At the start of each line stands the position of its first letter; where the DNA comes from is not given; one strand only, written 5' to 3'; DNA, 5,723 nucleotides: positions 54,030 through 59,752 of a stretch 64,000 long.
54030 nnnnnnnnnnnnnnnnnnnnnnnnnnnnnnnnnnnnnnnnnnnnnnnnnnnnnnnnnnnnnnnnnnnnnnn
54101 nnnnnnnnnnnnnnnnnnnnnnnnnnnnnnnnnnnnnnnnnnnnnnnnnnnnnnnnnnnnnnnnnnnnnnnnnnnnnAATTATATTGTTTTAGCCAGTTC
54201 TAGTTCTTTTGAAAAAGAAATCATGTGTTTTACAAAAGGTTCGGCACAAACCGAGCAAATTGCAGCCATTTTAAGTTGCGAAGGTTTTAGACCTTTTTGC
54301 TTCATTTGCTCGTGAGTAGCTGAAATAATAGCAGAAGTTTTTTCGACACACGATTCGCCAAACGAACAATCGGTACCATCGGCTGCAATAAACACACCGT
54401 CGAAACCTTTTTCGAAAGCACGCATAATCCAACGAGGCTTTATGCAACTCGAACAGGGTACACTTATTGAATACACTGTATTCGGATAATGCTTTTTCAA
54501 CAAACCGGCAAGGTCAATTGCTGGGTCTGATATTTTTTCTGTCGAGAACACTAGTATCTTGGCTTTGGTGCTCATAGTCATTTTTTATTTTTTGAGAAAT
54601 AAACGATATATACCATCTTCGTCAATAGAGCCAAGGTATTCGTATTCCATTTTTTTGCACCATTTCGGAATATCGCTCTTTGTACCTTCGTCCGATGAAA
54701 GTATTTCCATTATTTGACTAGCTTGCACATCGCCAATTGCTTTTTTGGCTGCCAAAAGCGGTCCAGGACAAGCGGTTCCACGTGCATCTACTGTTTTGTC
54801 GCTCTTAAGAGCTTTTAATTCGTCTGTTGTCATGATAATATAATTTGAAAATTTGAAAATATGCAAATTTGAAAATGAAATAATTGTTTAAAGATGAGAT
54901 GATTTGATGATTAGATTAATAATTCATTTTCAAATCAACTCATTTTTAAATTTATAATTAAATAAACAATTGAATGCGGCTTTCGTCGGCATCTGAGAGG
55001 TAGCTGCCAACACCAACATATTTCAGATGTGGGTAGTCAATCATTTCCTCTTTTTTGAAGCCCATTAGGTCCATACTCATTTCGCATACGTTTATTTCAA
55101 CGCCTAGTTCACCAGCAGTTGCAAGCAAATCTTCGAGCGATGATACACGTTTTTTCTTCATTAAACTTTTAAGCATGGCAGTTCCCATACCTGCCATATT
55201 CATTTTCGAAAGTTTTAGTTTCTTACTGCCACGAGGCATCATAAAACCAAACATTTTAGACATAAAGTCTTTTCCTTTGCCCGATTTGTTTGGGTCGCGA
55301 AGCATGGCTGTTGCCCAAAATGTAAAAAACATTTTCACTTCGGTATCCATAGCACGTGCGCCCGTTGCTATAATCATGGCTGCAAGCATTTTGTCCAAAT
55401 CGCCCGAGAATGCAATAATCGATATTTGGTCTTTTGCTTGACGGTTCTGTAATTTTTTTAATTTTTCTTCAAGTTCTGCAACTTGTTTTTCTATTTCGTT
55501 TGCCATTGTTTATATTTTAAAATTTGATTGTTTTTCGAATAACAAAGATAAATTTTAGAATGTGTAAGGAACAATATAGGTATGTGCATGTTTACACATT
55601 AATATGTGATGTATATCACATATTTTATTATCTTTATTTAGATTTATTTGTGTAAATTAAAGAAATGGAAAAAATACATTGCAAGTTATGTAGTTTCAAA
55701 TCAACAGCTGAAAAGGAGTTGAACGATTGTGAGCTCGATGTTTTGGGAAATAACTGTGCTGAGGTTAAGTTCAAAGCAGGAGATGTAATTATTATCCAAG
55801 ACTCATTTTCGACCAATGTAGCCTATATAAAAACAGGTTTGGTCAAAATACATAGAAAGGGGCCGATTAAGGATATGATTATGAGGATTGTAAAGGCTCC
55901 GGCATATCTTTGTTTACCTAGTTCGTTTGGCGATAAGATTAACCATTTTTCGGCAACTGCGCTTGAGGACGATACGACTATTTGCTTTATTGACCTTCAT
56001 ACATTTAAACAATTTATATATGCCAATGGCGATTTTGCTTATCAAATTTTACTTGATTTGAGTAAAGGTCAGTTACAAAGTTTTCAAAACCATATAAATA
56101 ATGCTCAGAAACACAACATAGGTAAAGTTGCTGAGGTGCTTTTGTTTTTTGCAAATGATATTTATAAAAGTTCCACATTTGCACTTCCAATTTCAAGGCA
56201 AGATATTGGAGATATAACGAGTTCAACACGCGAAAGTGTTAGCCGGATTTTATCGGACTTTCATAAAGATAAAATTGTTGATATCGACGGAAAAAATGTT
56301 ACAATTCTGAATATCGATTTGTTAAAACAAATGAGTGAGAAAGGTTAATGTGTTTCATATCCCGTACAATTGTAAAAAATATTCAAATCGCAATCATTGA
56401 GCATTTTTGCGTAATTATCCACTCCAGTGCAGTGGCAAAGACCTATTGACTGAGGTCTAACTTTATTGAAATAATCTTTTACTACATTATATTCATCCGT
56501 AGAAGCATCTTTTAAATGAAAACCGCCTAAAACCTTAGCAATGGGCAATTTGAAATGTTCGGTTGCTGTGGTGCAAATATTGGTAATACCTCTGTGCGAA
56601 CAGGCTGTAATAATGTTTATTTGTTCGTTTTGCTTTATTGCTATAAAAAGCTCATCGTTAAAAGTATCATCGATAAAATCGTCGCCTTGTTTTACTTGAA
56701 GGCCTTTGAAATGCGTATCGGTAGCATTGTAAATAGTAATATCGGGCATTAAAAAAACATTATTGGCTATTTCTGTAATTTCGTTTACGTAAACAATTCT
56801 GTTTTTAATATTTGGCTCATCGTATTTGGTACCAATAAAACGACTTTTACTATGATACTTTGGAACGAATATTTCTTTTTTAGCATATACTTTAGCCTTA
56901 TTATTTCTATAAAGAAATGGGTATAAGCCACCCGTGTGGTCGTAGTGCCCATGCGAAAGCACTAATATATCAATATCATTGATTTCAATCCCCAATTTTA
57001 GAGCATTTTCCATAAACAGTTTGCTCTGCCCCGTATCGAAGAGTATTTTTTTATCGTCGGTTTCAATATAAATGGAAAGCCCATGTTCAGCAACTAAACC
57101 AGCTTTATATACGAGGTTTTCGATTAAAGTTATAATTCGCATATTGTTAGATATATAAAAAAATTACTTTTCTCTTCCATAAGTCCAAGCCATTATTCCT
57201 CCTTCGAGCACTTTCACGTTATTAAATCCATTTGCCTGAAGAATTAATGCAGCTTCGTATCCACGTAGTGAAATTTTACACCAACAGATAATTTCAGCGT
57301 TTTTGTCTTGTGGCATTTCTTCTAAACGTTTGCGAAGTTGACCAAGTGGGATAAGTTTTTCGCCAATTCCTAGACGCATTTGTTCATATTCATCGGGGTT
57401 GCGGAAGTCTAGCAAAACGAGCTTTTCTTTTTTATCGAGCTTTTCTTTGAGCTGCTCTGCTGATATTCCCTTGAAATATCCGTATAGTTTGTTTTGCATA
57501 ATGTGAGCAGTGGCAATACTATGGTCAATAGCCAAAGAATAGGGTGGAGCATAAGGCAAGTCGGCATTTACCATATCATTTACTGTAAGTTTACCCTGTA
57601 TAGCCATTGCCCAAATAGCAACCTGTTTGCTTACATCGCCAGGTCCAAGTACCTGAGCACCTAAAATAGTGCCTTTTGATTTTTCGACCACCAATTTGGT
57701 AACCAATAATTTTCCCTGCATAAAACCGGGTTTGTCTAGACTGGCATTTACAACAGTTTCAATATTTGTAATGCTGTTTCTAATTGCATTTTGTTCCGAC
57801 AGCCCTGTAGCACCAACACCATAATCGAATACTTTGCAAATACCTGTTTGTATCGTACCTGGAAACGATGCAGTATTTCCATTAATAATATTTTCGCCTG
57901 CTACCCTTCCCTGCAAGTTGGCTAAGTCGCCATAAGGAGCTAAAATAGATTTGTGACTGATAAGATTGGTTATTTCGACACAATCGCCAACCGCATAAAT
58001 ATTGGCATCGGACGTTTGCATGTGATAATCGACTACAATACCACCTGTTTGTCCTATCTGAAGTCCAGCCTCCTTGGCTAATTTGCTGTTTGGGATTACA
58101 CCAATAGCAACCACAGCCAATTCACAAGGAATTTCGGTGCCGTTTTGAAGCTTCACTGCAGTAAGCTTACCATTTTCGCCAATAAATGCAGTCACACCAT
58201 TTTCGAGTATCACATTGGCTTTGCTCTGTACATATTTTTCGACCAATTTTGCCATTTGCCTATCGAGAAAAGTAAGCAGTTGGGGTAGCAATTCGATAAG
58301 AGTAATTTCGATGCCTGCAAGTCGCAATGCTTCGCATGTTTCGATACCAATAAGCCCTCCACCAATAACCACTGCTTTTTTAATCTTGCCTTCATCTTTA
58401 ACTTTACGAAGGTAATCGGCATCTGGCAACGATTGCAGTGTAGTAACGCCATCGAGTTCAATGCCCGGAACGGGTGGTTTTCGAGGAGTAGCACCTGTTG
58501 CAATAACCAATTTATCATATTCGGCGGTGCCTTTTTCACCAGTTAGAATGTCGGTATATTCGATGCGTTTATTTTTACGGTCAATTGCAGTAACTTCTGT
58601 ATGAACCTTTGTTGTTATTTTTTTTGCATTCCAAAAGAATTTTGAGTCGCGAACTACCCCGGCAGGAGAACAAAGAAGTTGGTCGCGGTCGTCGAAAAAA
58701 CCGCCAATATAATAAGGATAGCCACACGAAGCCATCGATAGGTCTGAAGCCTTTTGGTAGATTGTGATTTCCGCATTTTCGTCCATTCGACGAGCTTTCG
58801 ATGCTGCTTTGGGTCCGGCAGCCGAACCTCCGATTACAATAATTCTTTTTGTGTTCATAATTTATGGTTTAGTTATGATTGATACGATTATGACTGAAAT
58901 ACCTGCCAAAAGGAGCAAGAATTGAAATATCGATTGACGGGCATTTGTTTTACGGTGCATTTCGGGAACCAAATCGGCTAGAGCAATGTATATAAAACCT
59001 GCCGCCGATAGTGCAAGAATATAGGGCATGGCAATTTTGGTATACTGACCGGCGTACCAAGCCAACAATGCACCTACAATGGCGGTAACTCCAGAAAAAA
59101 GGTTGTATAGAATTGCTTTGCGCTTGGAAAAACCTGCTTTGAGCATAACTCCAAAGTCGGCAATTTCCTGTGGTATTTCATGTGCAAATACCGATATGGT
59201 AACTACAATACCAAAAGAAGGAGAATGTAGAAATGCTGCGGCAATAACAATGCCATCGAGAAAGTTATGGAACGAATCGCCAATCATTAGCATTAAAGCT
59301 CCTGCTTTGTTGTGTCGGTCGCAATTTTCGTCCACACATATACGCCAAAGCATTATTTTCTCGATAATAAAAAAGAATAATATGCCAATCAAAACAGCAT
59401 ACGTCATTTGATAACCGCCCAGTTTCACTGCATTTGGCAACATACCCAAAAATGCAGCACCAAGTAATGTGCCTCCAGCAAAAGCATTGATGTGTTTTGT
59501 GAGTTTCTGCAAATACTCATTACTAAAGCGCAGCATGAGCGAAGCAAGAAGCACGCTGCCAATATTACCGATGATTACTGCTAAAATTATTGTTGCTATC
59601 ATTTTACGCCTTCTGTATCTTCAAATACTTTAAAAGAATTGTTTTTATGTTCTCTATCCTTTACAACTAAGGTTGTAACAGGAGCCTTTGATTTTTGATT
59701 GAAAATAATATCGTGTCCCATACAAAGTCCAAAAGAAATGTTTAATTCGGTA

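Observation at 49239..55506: QmoABC/HdrA-like membrane-coupled flavo-FeS complex encoded with DsrE-like and TusA sulfur carriers instead of AprAB: candidate quinone-linked persulfide/sulfur-carrier redox system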

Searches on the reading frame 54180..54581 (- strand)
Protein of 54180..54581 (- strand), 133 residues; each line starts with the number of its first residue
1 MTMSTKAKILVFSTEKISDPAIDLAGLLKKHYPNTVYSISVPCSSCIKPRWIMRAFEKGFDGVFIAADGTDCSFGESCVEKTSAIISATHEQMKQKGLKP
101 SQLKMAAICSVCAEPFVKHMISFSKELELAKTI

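Call 3: search_protein_families(library=pfam, proteins=[window:54180-54581:-], max_evalue=0.01)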
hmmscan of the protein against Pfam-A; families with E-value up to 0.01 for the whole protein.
window:54180-54581:- (133 aa): 1 family
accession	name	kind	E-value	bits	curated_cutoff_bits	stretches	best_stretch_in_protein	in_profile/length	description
PF02662.21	FlpD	-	1.1e-24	87.3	22.3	1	9-128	1-120/123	Methyl-viologen-reducing hydrogenase, delta subunit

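Call 4: search_protein_families(library=ncbifam, proteins=[window:54180-54581:-], max_evalue=0.01)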
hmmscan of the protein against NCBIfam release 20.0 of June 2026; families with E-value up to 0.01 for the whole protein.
window:54180-54581:- (133 aa): 4 families
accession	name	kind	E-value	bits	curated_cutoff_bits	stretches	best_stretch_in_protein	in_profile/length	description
NF040770.1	hetero_SS_HdrA2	exception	1.7e-15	56.2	1100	1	5-128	646-769/777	CoB-CoM heterodisulfide reductase HdrA2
NF045873.1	F420_non_VhuD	exception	1.2e-10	41.6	215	1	9-120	4-115/132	F420-non-reducing hydrogenase iron-sulfur subunit VhuD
NF041891.1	hdrA_Methbact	equivalog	1.5e-08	33.3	1300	1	6-128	643-759/762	ferredoxin:CoB-CoM heterodisulfide reductase subunit HdrA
NF041778.1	hetero_SS_HdrA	equivalog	1.4e-05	23.2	1400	1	5-103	652-746/771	ferredoxin:CoB-CoM heterodisulfide reductase subunit HdrA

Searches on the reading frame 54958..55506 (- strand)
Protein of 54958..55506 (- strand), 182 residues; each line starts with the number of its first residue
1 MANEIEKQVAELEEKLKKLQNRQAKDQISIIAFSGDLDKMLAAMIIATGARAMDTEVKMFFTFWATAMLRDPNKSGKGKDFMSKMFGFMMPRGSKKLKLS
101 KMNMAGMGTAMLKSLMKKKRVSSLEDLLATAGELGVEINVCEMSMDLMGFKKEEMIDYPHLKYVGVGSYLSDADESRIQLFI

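Call 3: search_protein_families(library=pfam, proteins=[window:54958-55506:-], max_evalue=0.01)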
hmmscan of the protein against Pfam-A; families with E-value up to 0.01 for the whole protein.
window:54958-55506:- (182 aa): 2 families
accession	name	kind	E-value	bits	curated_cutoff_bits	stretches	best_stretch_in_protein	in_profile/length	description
PF13686.11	DrsE_2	-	2.8e-53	180.5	25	1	25-181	2-156/156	DsrE/DsrF/DrsH-like family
PF02635.20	DsrE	-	0.00021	21.9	22.7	1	116-165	52-99/116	DsrE/DsrF-like family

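Call 4: search_protein_families(library=ncbifam, proteins=[window:54958-55506:-], max_evalue=0.01)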
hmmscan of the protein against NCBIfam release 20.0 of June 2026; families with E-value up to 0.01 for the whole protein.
window:54958-55506:- (182 aa): 1 family
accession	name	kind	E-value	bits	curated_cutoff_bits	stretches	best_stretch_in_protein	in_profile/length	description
NF047629.1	SulfCarrDsrE2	equivalog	1.4e-19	70.9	210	1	26-182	4-159/159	sulfur carrier protein DsrE2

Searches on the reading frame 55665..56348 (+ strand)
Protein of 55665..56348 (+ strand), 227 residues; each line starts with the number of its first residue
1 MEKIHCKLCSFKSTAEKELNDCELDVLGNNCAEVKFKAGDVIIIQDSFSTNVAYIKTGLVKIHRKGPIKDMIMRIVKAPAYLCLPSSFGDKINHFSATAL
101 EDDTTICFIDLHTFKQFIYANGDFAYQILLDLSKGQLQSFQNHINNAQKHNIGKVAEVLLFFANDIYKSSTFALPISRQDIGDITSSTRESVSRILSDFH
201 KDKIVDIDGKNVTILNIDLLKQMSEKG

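Call 19: search_protein_families(library=pfam, proteins=[window:55665-56348:+], max_evalue=0.0001)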
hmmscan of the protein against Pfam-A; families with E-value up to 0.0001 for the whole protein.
window:55665-56348:+ (227 aa): 3 families
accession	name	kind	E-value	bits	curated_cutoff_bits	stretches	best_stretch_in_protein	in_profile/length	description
PF13545.12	HTH_Crp_2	-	1.8e-15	57.1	27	1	154-223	2-70/70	Crp-like helix-turn-helix domain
PF00027.35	cNMP_binding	-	4.2e-09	36.7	27.5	1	34-118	2-86/89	Cyclic nucleotide-binding domain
PF00325.26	Crp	-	4.7e-09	36.3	21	1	174-203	1-30/32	Bacterial regulatory proteins, crp family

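Call 75: search_protein_families(library=ncbifam, proteins=[window:55665-56348:+], max_evalue=1e-10)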
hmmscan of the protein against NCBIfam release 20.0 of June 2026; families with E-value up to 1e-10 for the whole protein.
window:55665-56348:+ (227 aa): 2 families
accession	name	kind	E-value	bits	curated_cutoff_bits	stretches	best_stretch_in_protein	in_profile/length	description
NF008732.0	PRK11753.1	equivalog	2.4e-11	43.5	266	1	16-215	8-211/214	cAMP-activated global transcriptional regulator CRP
NF008365.0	PRK11161.1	subfamily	5.6e-11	42.2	228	1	4-225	18-244/250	fumarate/nitrate reduction transcriptional regulator Fnr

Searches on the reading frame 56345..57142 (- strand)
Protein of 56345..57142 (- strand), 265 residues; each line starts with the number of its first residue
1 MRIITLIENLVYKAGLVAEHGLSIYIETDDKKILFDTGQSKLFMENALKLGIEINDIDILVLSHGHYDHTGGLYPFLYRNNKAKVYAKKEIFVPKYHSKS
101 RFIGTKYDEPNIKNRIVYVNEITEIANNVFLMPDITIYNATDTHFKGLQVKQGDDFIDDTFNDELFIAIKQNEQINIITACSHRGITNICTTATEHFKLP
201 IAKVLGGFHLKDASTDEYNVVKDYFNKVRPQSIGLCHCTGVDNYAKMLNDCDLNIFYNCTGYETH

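Call 19: search_protein_families(library=pfam, proteins=[window:56345-57142:-], max_evalue=0.0001)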
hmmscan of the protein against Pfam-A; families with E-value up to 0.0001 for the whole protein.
window:56345-57142:- (265 aa): 2 families
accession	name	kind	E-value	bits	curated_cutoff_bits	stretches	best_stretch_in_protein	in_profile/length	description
PF00753.33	Lactamase_B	-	1.6e-17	64.5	22.7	1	20-145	5-135/196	Metallo-beta-lactamase superfamily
PF12706.13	Lactamase_B_2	-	2.6e-07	30.9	27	1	32-91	2-66/200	Beta-lactamase superfamily domain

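Call 75: search_protein_families(library=ncbifam, proteins=[window:56345-57142:-], max_evalue=1e-10)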
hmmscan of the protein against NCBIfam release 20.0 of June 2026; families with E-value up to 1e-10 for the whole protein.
window:56345-57142:- (265 aa): 0 families

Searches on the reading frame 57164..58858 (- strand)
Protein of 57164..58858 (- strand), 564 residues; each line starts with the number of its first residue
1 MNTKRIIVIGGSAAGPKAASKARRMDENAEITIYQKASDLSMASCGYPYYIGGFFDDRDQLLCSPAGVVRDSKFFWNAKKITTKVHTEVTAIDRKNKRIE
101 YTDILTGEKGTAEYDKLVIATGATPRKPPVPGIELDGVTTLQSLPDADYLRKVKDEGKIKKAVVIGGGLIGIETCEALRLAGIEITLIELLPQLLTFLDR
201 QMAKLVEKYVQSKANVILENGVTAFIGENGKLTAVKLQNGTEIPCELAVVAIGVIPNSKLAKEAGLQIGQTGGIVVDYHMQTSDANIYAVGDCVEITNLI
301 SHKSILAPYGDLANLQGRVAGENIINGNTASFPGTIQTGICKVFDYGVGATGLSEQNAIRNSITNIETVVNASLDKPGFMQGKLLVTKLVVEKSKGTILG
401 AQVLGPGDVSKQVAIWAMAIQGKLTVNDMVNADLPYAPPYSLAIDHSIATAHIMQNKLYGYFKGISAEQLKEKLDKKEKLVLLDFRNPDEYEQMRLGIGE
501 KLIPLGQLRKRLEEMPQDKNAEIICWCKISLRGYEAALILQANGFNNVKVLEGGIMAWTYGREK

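Call 19: search_protein_families(library=pfam, proteins=[window:57164-58858:-], max_evalue=0.0001)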
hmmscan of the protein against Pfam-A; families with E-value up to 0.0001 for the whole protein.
window:57164-58858:- (564 aa): 8 families
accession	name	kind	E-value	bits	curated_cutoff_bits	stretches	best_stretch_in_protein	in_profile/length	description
PF07992.20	Pyr_redox_2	-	1.5e-63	215.3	26.1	1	5-297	2-281/291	Pyridine nucleotide-disulphide oxidoreductase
PF00070.33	Pyr_redox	-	2.6e-14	53.9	22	1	161-239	1-81/82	Pyridine nucleotide-disulphide oxidoreductase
PF02852.28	Pyr_redox_dim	-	4.4e-14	53.1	25.3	1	341-445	4-107/110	Pyridine nucleotide-disulphide oxidoreductase, dimerisation domain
PF00581.25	Rhodanese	-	1.4e-13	51.5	22.2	1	466-559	1-100/102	Rhodanese-like domain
PF13738.12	Pyr_redox_3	-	1.4e-07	31.5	30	1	78-291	93-305/305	Pyridine nucleotide-disulphide oxidoreductase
PF03486.20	HI0933_like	-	9.6e-06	25.6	50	0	5-38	2-33/244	HI0933-like protein Rossmann domain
PF13450.12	NAD_binding_8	-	6.7e-05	23.5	21.9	0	164-192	1-29/68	NAD(P)-binding Rossmann-like domain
PF01134.28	GIDA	-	7.8e-05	22.3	22.1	0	202-254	97-150/391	Glucose inhibited division protein A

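Call 75: search_protein_families(library=ncbifam, proteins=[window:57164-58858:-], max_evalue=1e-10)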
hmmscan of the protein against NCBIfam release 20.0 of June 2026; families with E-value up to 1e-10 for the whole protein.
window:57164-58858:- (564 aa): 44 families (the best 25 are shown)
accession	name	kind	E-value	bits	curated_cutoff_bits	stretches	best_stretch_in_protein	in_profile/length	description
TIGR03385.1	CoA_CoA_reduc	equivalog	7e-110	367.8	578.8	1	5-445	1-433/439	CoA-disulfide reductase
NF007123.0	PRK09564.1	equivalog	6.2e-95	318.5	458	1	4-445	1-434/444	CoA-disulfide reductase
NF046103.1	NOXase_Strep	equivalog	1.1e-66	225.6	600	1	5-440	1-427/442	H2O-forming NADH oxidase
NF010037.0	PRK13512.1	equivalog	1.2e-65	222.1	394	1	4-443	2-426/438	CoA-disulfide reductase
TIGR02374.1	nitri_red_nirB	equivalog_domain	6.7e-48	163.7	578.35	1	72-405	60-370/794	nitrite reductase large subunit NirB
NF045765.1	PhenlGlyoxDHPadH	equivalog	5.3e-47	160.6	475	1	5-348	4-332/416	NADH-dependent phenylglyoxylate dehydrogenase subunit epsilon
NF003437.0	PRK04965.1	equivalog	2e-36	125.8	392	1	4-298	3-279/378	NADH:flavorubredoxin reductase NorW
TIGR02053.1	MerA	equivalog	1.9e-35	122.8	454.45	1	103-436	123-439/465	mercury(II) reductase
NF042949.2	3PPDioc_HcaD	equivalog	1.9e-35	122.4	450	1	4-326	2-307/386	3-phenylpropionate/cinnamic acid dioxygenase ferredoxin--NAD(+) reductase subunit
TIGR01350.1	lipoamide_DH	equivalog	5.8e-35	120.9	408.8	1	108-433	125-437/461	dihydrolipoyl dehydrogenase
NF041682.1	ant_diox_AndAa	equivalog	1.6e-33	116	650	1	1-328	1-313/406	anthranilate 1,2-dioxygenase system ferredoxin--NAD(+) reductase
NF011565.0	PRK14989.1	subfamily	2e-31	108.9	883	1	74-354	67-336/847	nitrite reductase large subunit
NF004943.0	PRK06292.2-1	equivalog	8.6e-31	107.2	432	1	104-432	122-437/456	dihydrolipoyl dehydrogenase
NF005883.0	PRK07845.1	equivalog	2.3e-29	102.7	479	1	94-432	121-441/466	NAD(P)H-quinone dehydrogenase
NF003585.0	PRK05249.1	equivalog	3.4e-29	101.8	465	1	86-436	114-443/464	Si-specific NAD(P)(+) transhydrogenase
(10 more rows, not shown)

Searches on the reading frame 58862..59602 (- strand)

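Call 19: search_protein_families(library=pfam, proteins=[window:58862-59602:-], max_evalue=0.0001)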
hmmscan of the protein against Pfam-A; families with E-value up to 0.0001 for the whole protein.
window:58862-59602:- (246 aa): 1 family
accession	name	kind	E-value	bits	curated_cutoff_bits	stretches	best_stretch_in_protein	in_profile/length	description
PF02535.28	Zip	-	4e-43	148.3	35.1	2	99-240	175-321/323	ZIP Zinc transporter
